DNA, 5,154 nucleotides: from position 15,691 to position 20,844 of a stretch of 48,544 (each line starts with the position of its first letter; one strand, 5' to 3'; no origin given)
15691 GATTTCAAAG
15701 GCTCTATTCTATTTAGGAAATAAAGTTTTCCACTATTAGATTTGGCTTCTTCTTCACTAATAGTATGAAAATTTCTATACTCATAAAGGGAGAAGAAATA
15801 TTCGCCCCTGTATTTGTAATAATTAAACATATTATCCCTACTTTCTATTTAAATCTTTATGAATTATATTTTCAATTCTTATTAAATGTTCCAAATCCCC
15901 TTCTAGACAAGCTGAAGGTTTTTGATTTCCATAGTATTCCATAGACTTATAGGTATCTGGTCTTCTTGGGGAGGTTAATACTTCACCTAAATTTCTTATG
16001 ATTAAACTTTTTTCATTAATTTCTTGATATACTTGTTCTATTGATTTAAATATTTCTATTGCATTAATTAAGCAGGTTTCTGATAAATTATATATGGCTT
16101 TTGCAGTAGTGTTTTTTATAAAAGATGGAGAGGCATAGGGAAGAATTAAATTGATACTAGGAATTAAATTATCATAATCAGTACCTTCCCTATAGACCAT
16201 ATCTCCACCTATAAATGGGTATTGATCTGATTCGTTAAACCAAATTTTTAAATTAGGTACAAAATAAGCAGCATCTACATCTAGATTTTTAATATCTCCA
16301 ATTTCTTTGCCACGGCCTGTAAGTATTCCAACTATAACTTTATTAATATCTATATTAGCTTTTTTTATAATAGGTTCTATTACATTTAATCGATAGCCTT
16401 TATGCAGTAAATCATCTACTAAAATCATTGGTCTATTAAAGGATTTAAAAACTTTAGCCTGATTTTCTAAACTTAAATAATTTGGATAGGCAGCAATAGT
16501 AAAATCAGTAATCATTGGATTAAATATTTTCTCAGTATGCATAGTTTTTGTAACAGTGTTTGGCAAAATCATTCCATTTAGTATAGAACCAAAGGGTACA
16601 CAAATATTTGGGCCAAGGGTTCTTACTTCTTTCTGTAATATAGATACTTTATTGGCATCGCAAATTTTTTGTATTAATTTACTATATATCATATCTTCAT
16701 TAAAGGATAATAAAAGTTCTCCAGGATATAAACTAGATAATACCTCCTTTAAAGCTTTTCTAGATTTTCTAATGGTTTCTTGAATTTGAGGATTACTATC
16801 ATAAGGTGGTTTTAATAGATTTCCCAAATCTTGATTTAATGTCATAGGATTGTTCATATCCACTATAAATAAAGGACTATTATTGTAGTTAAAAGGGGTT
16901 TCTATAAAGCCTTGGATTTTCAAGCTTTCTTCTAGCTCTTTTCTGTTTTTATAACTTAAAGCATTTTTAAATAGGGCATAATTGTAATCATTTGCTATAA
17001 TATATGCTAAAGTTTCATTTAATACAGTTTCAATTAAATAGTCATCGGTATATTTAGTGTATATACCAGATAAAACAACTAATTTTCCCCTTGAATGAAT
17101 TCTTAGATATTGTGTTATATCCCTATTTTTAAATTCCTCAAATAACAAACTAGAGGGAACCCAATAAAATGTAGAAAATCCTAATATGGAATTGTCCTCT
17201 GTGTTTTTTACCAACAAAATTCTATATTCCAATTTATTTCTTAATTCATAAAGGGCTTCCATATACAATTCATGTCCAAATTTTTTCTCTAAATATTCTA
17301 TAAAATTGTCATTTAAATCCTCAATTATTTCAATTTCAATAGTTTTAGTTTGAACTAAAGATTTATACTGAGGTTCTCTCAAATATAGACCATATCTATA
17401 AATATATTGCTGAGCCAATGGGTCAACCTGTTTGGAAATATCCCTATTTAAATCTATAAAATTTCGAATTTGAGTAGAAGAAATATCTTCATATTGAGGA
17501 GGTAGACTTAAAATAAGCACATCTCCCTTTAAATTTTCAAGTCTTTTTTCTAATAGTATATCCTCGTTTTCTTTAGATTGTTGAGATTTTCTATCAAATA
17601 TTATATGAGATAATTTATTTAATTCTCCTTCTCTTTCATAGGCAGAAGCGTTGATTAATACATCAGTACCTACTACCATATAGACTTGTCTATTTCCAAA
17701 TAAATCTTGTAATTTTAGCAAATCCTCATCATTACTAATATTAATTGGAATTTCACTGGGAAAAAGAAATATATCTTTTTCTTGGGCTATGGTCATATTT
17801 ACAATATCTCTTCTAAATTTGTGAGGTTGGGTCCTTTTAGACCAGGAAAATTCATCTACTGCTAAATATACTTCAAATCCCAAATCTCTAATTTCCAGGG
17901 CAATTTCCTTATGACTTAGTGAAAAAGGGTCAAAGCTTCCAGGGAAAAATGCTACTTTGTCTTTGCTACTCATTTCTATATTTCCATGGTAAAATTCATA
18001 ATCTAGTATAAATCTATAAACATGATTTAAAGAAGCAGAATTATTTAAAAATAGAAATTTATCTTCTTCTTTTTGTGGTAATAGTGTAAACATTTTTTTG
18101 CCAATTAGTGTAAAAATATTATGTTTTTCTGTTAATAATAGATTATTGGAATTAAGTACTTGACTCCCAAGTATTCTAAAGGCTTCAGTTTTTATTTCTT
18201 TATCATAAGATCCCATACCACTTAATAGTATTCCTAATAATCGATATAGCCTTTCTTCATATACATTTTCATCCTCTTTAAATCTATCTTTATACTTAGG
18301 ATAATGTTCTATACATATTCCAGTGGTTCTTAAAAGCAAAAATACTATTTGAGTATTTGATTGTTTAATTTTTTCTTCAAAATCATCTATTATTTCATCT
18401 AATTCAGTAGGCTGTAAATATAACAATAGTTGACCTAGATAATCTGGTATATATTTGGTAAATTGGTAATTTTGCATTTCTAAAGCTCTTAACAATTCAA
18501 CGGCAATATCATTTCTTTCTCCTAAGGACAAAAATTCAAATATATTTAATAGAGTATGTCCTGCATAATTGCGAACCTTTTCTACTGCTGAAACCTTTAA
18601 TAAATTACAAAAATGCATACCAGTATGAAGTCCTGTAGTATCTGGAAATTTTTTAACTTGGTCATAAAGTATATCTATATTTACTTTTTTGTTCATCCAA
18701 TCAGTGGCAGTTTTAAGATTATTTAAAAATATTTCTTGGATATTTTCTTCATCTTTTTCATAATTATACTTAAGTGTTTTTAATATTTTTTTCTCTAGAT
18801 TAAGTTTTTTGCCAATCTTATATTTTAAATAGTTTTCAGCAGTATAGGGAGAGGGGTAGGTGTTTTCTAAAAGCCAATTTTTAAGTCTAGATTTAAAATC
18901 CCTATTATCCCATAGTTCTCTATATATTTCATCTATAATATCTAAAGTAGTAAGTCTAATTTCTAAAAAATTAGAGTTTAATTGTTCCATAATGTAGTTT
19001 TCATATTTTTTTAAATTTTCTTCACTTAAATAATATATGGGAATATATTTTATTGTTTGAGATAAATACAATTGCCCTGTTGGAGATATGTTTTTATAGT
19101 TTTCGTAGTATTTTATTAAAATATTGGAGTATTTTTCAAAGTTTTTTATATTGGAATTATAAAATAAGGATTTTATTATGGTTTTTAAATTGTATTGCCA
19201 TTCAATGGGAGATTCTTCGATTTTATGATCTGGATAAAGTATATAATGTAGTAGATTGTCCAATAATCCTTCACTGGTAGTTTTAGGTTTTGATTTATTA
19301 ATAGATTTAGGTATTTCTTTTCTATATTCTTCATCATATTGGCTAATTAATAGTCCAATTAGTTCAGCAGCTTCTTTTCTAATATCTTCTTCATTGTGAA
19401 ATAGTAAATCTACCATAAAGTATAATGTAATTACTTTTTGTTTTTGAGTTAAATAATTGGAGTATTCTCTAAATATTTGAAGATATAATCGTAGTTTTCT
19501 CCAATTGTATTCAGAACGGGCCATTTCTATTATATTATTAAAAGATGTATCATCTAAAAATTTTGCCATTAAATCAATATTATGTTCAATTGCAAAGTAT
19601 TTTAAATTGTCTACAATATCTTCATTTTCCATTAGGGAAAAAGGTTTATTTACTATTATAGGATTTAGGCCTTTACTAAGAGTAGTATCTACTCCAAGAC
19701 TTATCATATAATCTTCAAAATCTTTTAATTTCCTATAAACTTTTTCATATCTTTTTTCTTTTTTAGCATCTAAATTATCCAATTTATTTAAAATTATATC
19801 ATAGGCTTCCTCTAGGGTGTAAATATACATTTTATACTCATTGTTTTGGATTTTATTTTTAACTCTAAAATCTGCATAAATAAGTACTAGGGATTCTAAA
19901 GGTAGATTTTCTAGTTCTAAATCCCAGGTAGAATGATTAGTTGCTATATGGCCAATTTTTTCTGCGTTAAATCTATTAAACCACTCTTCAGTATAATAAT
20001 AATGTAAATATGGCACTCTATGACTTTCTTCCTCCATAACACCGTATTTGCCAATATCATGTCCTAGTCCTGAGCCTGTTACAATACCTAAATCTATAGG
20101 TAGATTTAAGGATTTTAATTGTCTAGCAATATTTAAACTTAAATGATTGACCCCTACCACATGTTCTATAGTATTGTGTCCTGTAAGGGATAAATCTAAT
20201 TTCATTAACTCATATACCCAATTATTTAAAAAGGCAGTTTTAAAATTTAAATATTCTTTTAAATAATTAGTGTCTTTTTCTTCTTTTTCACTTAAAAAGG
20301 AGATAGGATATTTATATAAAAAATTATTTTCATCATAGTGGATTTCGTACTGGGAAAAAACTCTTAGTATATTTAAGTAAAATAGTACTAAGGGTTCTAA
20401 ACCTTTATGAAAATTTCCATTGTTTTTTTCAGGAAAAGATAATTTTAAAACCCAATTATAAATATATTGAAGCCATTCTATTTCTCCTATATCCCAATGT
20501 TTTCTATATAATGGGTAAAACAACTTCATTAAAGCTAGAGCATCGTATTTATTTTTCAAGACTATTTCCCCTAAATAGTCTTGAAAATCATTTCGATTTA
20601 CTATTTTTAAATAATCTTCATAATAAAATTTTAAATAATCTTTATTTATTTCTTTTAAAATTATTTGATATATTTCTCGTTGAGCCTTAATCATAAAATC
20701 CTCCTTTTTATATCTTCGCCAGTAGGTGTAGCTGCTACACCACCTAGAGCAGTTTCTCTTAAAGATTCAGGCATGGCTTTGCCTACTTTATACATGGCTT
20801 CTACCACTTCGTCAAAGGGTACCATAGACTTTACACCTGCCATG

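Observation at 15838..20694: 1618-aa single polypeptide combining HD, HEAT-like, NadD/PPAT-like adenylyltransferase, GNAT-like and type-I PRT modules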

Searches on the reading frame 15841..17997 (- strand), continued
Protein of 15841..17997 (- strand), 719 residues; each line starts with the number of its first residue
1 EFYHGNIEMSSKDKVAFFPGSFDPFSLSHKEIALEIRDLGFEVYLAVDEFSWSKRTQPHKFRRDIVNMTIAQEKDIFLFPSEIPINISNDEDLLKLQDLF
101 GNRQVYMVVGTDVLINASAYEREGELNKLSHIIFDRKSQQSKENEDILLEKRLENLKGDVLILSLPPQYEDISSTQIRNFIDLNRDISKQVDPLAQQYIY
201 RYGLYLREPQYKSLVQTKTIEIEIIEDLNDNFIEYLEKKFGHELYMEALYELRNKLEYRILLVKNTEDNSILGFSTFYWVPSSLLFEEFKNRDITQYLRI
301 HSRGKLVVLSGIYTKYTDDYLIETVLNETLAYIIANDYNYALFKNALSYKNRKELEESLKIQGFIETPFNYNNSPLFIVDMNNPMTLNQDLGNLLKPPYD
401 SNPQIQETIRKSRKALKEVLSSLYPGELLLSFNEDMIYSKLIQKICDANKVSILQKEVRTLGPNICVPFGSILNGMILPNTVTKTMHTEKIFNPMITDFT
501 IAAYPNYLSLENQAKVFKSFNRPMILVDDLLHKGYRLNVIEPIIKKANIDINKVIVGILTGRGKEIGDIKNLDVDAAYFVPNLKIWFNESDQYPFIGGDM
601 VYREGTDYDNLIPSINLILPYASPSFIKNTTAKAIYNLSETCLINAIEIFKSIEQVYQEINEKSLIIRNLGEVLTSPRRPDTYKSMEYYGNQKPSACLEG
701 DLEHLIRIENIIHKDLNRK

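Call 77: find_homologous_proteins(query=L041:7256-12151:+)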
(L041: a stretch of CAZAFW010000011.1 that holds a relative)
Query L041:7256-12151:+ (1631 aa): 3816 proteins with E <= 0.001 among 8000 candidates; the best 120 are listed.
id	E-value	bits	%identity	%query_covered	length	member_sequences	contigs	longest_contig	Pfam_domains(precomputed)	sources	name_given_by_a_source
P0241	0.0e+0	3377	91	100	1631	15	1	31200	PF01467.33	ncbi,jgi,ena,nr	ncbi:MAG TPA: cytidyltransferase [Clostridia bacterium]|nr:cytidyltransferase [Clostridia bacterium]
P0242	0.0e+0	3296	89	100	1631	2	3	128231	PF01467.33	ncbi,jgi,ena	-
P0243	0.0e+0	3017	82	98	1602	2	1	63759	PF01467.33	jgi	jgi:nicotinic acid mononucleotide adenylyltransferase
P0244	0.0e+0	2732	73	100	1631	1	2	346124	PF01467.33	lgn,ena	-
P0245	0.0e+0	2694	84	86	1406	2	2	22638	PF01467.33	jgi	jgi:nicotinic acid mononucleotide adenylyltransferase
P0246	0.0e+0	2642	71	99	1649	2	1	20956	PF01467.33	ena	-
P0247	0.0e+0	1926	54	100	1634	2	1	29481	PF01467.33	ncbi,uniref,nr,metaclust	ncbi:nicotinate-nicotinamide nucleotide adenylyltransferase [Thermotalea metallivorans]|uniref:nicot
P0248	0.0e+0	1879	53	98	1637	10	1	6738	PF01467.33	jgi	-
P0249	0.0e+0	1876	53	97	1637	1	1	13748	PF01467.33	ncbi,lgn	ncbi:MAG: cytidyltransferase [Bacillota bacterium]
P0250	0.0e+0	1872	53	99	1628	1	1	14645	PF01467.33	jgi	-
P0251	0.0e+0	1867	53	98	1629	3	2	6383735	PF01467.33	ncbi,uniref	ncbi:cytidyltransferase [Wukongibacter baidiensis]|uniref:nicotinate-nicotinamide nucleotide adenyly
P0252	0.0e+0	1862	53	98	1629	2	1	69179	PF01467.33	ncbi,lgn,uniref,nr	ncbi:nicotinate-nicotinamide nucleotide adenylyltransferase [Paramaledivibacter caminithermalis]|uni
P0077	0.0e+0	1860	53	98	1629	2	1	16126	PF02985.29,PF01467.33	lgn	-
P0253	0.0e+0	1853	52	98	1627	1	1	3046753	PF01467.33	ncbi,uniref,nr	ncbi:cytidyltransferase [Crassaminicella thermophila]|uniref:nicotinate-nucleotide adenylyltransfera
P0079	0.0e+0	1851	52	98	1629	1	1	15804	PF02985.29,PF01467.33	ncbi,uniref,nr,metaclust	ncbi:nicotinate-nicotinamide nucleotide adenylyltransferase [Caldisalinibacter kiritimatiensis]|unir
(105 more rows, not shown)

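Call 94: fold_search(model_id=the predicted structure, library=viral)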
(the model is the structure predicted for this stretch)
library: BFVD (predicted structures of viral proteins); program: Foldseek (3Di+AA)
matches with E <= 10: 946; with E <= 0.001: 17
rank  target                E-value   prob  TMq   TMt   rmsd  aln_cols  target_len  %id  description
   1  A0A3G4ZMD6            5.9e-08  1.00  0.21  0.31  14.5       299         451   18  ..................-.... domain-containing protein [Terrestrivirus sp.]
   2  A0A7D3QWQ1            6.6e-06  1.00  0.21  0.54   4.5       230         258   14  Nicotinamide/nicotinate mononucleotide adenylyltransferase [Fadolivirus FV1/VV64]
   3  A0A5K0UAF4            7.4e-06  1.00  0.21  0.31  19.0       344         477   16  Nicotinate (Nicotinamide) nucleotide adenylyltransferase [Yasminevirus sp. GU-2018]
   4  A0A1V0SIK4            1.4e-05  1.00  0.19  0.21  21.7       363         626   14  Uncharacterized protein [Klosneuvirus KNV1]
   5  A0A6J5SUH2            1.7e-05  1.00  0.16  0.23  21.8       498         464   10  Uncharacterized protein [uncultured Caudovirales phage]
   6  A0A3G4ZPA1            3.3e-05  1.00  0.19  0.61   6.0       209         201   18  Nicotinate (Nicotinamide) nucleotide adenylyltransferase [Terrestrivirus sp.]
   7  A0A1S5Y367            1.6e-04  1.00  0.16  0.14  28.8       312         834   11  Acyltransferase [uncultured archaeal virus]
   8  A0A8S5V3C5            1.8e-04  1.00  0.15  0.52   6.3       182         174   12  Acetyltransferase [Caudovirales sp. ctVfb8]
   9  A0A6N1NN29            1.9e-04  0.80  0.13  0.14  24.4       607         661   10  Putative ORFan [Tupanvirus deep ocean]
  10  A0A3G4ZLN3            2.2e-04  1.00  0.17  0.57   4.3       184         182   13  N-acyltransferase [Terrestrivirus sp.]
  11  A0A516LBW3            3.2e-04  1.00  0.18  0.18  23.2       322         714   14  (no name in the UniProt tables at hand)
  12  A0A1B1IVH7            5.5e-04  0.97  0.17  0.13  18.7       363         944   12  (no name in the UniProt tables at hand)
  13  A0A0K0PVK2            5.9e-04  1.00  0.17  0.53   6.3       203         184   10  N-acyl-L-homoserine lactone synthetase [Roseobacter phage RDJL Phi 2]
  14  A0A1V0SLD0            6.2e-04  1.00  0.16  0.60   5.7       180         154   13  Acetyltransferase GNAT family protein [Klosneuvirus KNV1]
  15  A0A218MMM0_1          7.7e-04  1.00  0.16  0.12   6.7       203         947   13  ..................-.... domain-containing protein [uncultured virus]
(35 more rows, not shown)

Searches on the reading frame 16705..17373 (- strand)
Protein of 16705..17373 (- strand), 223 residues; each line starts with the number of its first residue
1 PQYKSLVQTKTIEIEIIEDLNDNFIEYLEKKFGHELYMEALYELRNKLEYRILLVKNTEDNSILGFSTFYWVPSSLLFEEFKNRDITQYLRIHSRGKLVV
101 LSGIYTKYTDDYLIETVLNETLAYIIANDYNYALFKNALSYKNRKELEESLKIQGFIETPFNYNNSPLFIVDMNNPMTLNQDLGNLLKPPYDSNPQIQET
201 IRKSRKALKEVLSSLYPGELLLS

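Call 66: search_protein_families(library=pfam, max_evalue=1, proteins=[window:16705-17373:-])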
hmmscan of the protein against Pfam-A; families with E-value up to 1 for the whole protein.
window:16705-17373:- (223 aa): 0 families

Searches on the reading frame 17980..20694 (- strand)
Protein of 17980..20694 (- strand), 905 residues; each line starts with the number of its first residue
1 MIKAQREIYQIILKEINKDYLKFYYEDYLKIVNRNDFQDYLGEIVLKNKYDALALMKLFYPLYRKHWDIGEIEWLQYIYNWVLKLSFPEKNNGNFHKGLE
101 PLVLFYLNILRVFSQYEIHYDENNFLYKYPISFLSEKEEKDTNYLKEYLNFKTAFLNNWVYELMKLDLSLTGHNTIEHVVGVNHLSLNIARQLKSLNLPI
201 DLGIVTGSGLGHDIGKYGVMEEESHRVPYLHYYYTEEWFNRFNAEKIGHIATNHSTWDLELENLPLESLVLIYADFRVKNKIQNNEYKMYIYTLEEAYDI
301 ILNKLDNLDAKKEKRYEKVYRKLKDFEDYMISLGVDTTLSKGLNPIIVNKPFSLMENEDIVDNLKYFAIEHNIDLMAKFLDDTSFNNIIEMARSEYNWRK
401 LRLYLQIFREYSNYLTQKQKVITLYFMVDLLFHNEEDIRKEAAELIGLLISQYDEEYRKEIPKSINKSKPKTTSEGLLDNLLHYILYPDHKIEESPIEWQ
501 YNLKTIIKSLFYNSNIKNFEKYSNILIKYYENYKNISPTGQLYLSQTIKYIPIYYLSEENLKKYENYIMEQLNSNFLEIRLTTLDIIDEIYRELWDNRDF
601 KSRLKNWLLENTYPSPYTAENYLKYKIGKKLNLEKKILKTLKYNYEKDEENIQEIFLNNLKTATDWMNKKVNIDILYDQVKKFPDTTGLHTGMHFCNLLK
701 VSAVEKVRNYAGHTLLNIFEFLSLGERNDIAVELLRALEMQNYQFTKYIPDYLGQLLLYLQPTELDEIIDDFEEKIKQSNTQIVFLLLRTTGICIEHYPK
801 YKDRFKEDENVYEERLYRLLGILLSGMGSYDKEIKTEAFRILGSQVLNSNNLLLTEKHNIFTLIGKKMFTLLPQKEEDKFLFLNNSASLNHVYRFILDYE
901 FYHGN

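Call 30: predict_structure(alignment_id=A2)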
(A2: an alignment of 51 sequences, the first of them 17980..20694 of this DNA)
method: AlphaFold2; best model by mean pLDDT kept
length: 905 residues; sequences in the alignment: 51
mean_pLDDT: 89.0   pTM: 0.84
mean pLDDT of the five models: 89.0, 88.6, 88.1, 86.5, 85.3
residues with pLDDT >= 90: 564; 70-90: 301; 50-70: 38; < 50: 2
segments of 3 or more residues with pLDDT < 50: none
pLDDT, mean of each block of 10 residues (from residue 1): 88 93 90 91 92 94 92 95 90 81 96 92 90 93 92 96 95 93 96 93 96 92 83 91 90 68 85 93 87 92 73 84 93 89 74 82 92 85 85 85 87 80 92 86 95 68 71 89 85 62 93 90 95 91 92 89 94 93 93 82 93 91 94 91 87 86 86 92 91 93 85 93 94 92 83 96 96 93 94 96 91 95 93 90 93 95 91 73 86 92 87
secondary structure, 60 per line:
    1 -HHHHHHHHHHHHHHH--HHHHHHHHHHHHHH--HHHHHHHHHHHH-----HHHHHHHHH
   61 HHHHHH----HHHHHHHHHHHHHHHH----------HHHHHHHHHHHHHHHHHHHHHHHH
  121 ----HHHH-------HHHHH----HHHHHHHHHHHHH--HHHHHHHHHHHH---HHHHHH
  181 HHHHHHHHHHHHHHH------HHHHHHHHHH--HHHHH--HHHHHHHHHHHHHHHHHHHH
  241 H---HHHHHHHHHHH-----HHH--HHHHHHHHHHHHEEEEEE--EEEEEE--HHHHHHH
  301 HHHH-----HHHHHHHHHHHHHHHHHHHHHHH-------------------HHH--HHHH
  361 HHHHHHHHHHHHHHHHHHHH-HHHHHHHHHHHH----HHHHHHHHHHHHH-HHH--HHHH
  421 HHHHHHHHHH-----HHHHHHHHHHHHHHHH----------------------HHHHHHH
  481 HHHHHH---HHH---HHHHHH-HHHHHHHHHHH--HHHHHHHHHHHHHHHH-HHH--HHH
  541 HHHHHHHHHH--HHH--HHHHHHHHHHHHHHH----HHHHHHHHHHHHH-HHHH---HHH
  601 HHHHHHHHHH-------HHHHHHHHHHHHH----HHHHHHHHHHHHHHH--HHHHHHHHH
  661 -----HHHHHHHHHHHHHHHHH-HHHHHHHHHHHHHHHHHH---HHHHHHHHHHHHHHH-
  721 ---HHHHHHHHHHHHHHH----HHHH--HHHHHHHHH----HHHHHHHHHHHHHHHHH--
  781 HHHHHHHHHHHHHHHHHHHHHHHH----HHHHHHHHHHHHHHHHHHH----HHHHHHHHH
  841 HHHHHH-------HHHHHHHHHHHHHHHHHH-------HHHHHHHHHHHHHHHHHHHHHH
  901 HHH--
elements in order (helices of 4 or more, strands of 3 or more residues): H2-16 H19-32 H35-46 H52-66 H71-86 H97-120 H125-128 H136-140 H145-157 H160-171 H175-195 H202-211 H214-218 H221-241 H245-255 H266-277 E278-283 E286-291 H294-304 H310-332 H357-380 H382-393 H398-410 H417-430 H436-451 H474-486 H496-501 H503-513 H516-531 H538-550 H558-572 H577-589 H591-594 H598-610 H618-630 H635-649 H652-660 H666-682 H684-701 H705-719 H724-738 H743-746 H749-757 H762-778 H781-804 H809-827 H832-846 H854-871 H879-903

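Call 33: fold_search(model_id=the predicted structure, library=pdb)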
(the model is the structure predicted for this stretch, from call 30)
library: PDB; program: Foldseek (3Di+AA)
matches with E <= 10: 1408; with E <= 0.001: 126
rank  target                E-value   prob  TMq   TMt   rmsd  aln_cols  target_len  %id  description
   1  4rv1_A                2.2e-06  1.00  0.17  0.29  16.5       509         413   12  Crystal Structure of Engineered Protein. Northeast Structural Genomics Consortium (NESG) Target OR497. (released 2014-12-10)
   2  4rv1_C                3.8e-06  1.00  0.16  0.28  17.3       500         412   12  Crystal Structure of Engineered Protein. Northeast Structural Genomics Consortium (NESG) Target OR497. (released 2014-12-10)
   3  7z8t_D                1.1e-05  1.00  0.19  0.15  29.0      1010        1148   12  CAND1-SCF-SKP2 CAND1 engaged SCF rocked (released 2023-04-19)
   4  4rv1_D                1.5e-05  1.00  0.17  0.28  19.5       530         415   12  Crystal Structure of Engineered Protein. Northeast Structural Genomics Consortium (NESG) Target OR497. (released 2014-12-10)
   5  7z8v_D                1.7e-05  1.00  0.18  0.15  28.2      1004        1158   12  CAND1-SCF-SKP2 (SKP1deldel) CAND1 engaged SCF rocked (released 2023-04-19)
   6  9mf5_A                2.3e-05  1.00  0.21  0.31  17.1       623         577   12  CryoEM structure of the Protein Phosphatase 2A (Abeta-B56gamma-Calpha) holoenzyme complex (released 2025-07-09)
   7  6mzf_E                2.9e-05  1.00  0.17  0.28  25.7       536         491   11  Structural Basis of Tubulin Recruitment and Assembly by Microtubule Polymerases with Tumor Overexpressed Gene (TOG) Do (released 2018-11-28)
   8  5o9z_v                3.1e-05  1.00  0.19  0.20  29.0       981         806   11  Cryo-EM structure of a pre-catalytic human spliceosome primed for activation (B complex) (released 2017-08-16)
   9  9g33_UT               3.7e-05  1.00  0.18  0.08  34.1      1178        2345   11  Stalled 90S - Utp23-Krr1-deltaC3 (released 2025-06-18)
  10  8uwb_D                4.0e-05  1.00  0.21  0.31  17.0       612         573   12  Crystal structure of PP2A PPP2R1A-PPP2CA-PPP2R5E phosphatase. (released 2024-04-17)
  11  2ie3_A                4.6e-05  1.00  0.20  0.30  18.3       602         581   11  Structure of the Protein Phosphatase 2A Core Enzyme Bound to Tumor-inducing Toxins (released 2006-11-07)
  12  5mfm_A                4.8e-05  1.00  0.15  0.29  13.3       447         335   12  Designed armadillo repeat protein peptide fusion YIIIM6AII_GS11_(KR)5 (released 2017-09-13)
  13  7abg_u                4.9e-05  1.00  0.22  0.24  25.3       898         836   10  Human pre-Bact-1 spliceosome (released 2020-12-23)
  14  4rv1_B                5.9e-05  1.00  0.14  0.27  18.3       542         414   11  Crystal Structure of Engineered Protein. Northeast Structural Genomics Consortium (NESG) Target OR497. (released 2014-12-10)
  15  6mze_E                6.4e-05  1.00  0.17  0.28  25.8       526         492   11  Structural Basis of Tubulin Recruitment and Assembly by Microtubule Polymerases with Tumor Overexpressed Gene (TOG) Do (released 2018-11-28)
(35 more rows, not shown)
